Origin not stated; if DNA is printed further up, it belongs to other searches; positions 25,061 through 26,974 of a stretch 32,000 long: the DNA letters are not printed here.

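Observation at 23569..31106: NOX-type transmembrane reductase operon with three FMN_bind proteins and ApbE: candidate flavin-based trans-envelope electron conduit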

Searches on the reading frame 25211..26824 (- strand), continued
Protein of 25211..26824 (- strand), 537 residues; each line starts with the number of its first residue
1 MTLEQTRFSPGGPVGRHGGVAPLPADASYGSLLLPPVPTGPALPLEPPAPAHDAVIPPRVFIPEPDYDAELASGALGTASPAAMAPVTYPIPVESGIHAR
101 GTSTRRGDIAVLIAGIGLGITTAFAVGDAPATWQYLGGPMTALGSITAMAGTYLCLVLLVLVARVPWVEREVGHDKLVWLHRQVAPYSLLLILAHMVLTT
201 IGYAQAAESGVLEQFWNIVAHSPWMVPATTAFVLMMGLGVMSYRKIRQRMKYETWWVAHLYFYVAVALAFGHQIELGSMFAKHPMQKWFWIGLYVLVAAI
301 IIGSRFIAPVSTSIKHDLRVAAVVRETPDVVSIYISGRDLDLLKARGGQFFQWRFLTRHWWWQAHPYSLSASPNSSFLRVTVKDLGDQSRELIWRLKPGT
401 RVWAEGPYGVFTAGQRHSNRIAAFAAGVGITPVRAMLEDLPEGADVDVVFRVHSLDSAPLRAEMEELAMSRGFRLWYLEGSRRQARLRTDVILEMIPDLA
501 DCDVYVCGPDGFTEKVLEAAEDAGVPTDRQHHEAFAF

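Call 69: fold_search(model_id=the predicted structure, library=pdb)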
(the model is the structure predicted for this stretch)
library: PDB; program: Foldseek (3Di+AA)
matches with E <= 10: 1259; with E <= 0.001: 170
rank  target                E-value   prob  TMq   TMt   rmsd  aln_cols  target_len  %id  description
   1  8qt6                  8.5e-13  1.00  0.48  0.61   6.4       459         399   16  Cryo-EM structure of Streptococcus pneumoniae NADPH oxidase (released 2024-07-24)
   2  8qta                  1.3e-11  1.00  0.49  0.62   6.3       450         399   15  Cryo-EM structure of Streptococcus pneumoniae NADPH oxidase F397A mutant in complex with NADPH (released 2024-07-24)
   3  8qq7                  1.6e-11  1.00  0.45  0.56   8.0       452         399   16  Structure of SpNOX: a Bacterial NADPH oxidase (released 2024-05-08)
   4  6o0a                  2.4e-11  1.00  0.32  0.42  14.3       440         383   17  Crystal structure of flavohemoglobin from Malassezia yamatoensis with bound FAD and heme determined by iron SAD phasing (released 2019-03-06)
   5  8u7y_A                1.4e-10  1.00  0.36  0.33  10.0       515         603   14  Structural Basis of Human NOX5 Activation (released 2024-04-24)
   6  8x2l_B                2.0e-10  1.00  0.49  0.50   8.6       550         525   14  Structure of human phagocyte NADPH oxidase in the resting state in the presence of 2 mM NADPH (released 2024-01-24)
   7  6wxv_A                2.8e-10  1.00  0.34  0.21  10.8       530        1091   15  CryoEM structure of mouse DUOX1-DUOXA1 complex in the presence of NADPH (released 2020-09-02)
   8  4g1v                  1.0e-09  1.00  0.33  0.41  13.4       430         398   16  X-ray structure of yeast flavohemoglobin (released 2012-11-14)
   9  8u85_A                1.1e-09  1.00  0.36  0.33  11.2       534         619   15  Structural Basis of Human NOX5 Activation (released 2024-05-01)
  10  8u87_A                1.6e-09  1.00  0.35  0.32  10.3       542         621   16  Structural Basis of Human NOX5 Activation (released 2024-05-01)
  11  4g1b_A                3.5e-09  1.00  0.33  0.42  13.2       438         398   17  X-ray structure of yeast flavohemoglobin in complex with econazole (released 2012-11-14)
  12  4eh1_A                4.5e-09  1.00  0.29  0.57   5.8       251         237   23  Crystal Structure of the Flavohem-like-FAD/NAD Binding Domain of Nitric Oxide Dioxygenase from Vibrio cholerae O1 biov (released 2012-04-25)
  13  7c3a_C                7.5e-09  1.00  0.27  0.40   6.8       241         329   16  Ferredoxin reductase in carbazole 1,9a-dioxygenase (released 2021-05-26)
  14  1cqx_A                1.2e-08  1.00  0.31  0.38  15.4       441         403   18  Crystal structure of the flavohemoglobin from Alcaligenes eutrophus at 1.75 A resolution (released 1999-08-31)
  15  7w3o_D                2.0e-08  1.00  0.29  0.52   6.0       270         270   18  Crystal structure of human CYB5R3 (released 2022-12-07)
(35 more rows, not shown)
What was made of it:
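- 25211..26824 (-): NOX-type (MsrQ-like) transmembrane NAD(P)H oxidoreductase, 537 aa. It has a disordered Pro-rich N-terminus (1-103), a six-helix ferric-reductase domain with His181/195/259/272, and a FAD domain (HPYS 365) plus NAD(P)H domain (GVGITP 427, CGP 507). The best fold matches are SpNOX (E 8.5e-13), NOX5, NOX2 and DUOX1 (call 69).
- On NOX / ferric-reductase-domain superfamily, NOX-type architecture: The AF2 model's best PDB hits are SpNOX 8qt6 (E 8.5e-13, TMt 0.61), NOX5, NOX2 8x2l_B and DUOX1 (call 69).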
